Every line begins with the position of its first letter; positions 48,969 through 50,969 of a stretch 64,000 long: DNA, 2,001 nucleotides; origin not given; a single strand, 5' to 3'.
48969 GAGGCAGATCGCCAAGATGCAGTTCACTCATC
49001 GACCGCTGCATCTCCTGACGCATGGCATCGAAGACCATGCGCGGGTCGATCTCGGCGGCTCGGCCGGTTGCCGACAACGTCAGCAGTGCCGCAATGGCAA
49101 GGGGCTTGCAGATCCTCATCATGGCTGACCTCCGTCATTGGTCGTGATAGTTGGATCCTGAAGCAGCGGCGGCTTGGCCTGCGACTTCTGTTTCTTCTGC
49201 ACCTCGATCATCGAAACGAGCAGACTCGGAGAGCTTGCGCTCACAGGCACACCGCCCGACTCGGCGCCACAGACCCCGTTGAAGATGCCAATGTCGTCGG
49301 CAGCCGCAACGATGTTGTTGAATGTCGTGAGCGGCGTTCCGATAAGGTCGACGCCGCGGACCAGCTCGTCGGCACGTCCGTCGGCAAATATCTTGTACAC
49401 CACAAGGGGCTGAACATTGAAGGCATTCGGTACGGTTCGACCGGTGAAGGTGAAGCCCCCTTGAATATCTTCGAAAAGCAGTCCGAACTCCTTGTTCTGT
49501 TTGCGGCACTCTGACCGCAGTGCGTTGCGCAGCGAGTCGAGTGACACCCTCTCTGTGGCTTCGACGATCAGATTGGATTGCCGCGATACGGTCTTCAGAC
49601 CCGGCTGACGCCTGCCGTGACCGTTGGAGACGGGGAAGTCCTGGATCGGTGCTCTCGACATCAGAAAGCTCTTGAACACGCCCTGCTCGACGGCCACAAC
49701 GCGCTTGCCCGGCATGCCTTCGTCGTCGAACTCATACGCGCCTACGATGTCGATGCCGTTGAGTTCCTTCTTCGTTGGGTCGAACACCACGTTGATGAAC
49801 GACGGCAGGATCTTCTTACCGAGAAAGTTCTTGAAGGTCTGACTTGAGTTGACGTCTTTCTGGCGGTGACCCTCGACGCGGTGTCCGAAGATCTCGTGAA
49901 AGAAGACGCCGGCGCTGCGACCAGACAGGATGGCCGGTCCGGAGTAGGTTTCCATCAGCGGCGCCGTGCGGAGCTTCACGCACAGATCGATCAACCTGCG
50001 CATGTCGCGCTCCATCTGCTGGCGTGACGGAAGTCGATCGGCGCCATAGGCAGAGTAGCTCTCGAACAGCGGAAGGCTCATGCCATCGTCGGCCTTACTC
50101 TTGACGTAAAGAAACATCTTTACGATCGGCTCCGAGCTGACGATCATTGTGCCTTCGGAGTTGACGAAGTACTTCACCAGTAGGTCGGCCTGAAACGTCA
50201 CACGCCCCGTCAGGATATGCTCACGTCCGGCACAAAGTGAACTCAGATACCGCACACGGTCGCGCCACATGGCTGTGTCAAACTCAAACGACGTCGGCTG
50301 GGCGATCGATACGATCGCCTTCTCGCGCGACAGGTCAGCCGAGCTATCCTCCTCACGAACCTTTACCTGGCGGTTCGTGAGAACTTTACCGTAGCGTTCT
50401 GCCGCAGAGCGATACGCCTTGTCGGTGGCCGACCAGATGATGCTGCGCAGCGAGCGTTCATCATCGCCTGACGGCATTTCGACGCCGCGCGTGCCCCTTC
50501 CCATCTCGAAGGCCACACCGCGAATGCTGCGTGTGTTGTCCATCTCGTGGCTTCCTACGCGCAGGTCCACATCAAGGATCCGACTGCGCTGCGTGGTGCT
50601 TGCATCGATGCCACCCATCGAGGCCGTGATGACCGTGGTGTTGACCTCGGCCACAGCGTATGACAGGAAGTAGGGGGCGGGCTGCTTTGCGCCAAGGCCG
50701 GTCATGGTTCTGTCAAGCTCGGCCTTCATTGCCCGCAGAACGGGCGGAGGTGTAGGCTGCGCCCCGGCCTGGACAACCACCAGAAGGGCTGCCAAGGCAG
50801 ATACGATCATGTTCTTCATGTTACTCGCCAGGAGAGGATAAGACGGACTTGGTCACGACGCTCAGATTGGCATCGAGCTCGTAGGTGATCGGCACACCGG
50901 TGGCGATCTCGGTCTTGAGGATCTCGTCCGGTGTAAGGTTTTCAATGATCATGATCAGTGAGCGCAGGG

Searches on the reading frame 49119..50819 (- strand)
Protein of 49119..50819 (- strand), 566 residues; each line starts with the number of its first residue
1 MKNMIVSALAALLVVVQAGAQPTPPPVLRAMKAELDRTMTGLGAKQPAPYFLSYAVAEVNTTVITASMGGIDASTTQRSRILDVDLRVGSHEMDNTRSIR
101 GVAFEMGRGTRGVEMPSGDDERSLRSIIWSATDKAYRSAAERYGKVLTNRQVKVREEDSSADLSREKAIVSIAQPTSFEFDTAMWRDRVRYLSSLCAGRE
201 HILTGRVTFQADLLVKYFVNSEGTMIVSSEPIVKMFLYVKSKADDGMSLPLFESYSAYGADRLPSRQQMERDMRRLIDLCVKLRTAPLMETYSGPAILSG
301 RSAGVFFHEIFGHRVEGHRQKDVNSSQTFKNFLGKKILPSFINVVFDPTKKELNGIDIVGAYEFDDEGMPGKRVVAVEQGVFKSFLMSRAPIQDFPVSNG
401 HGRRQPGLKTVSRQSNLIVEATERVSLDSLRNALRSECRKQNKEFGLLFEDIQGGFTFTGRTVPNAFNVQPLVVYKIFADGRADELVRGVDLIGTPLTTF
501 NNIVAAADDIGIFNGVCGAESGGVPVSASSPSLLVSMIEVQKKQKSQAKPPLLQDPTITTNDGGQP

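Call 74: search_protein_families(library=ncbifam, proteins=[window:49119-50819:-], max_evalue=0.00001)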
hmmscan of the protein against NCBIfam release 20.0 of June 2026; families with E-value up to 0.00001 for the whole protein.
window:49119-50819:- (566 aa): 2 families
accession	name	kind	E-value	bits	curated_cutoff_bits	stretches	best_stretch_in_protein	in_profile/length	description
NF040952.1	Arch_mtprotase_TldD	equivalog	1.7e-23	83.1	635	1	186-540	110-442/443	zinc metalloprotease TldD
NF008006.0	PRK10735.1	equivalog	1.9e-12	46.4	513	1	295-540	249-477/481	metalloprotease TldD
